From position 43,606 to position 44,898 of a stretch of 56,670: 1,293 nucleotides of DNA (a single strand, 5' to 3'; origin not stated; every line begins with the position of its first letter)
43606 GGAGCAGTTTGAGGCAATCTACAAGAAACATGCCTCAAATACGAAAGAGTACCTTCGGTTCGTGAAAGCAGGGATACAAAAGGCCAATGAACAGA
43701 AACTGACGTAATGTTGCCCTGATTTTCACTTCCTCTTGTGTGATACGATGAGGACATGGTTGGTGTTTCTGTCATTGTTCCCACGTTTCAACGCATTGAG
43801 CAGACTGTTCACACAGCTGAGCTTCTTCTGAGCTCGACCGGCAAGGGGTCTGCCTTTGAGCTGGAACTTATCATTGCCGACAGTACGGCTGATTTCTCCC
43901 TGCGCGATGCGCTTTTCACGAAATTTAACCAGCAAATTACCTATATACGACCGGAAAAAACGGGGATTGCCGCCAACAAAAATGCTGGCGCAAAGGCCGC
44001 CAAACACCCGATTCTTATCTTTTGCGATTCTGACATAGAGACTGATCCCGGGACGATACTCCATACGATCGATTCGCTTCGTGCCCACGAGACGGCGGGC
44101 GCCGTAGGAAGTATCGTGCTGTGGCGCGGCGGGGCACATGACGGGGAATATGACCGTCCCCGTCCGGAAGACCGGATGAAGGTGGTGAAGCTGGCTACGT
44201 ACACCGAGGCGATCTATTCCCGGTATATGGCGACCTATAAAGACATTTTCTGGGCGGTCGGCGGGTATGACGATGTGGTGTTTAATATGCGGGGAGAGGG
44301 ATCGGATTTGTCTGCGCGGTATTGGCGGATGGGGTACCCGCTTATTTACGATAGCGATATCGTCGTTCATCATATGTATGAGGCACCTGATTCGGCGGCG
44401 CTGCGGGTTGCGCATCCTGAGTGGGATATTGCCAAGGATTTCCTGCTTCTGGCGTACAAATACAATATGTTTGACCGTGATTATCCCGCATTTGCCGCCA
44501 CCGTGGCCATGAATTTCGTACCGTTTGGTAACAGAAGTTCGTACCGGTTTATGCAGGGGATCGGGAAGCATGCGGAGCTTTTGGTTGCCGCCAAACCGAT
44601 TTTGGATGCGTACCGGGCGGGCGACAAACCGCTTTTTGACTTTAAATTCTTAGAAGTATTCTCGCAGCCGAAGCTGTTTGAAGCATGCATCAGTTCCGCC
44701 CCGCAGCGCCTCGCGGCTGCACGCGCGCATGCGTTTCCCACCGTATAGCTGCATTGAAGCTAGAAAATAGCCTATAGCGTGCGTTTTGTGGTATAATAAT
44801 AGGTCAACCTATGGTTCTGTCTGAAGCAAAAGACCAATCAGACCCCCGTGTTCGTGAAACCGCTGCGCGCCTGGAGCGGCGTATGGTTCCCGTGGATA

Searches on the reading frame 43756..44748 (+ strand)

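Call 41: search_protein_families(library=pfam, proteins=[window:43756-44748:+], max_evalue=0.001)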
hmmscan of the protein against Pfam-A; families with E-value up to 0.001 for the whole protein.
window:43756-44748:+ (330 aa): 1 family
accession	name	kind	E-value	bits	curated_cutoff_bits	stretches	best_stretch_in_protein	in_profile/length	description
PF00535.33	Glycos_transf_2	-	1.5e-14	54.8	23.3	1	5-134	1-129/168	Glycosyl transferase family 2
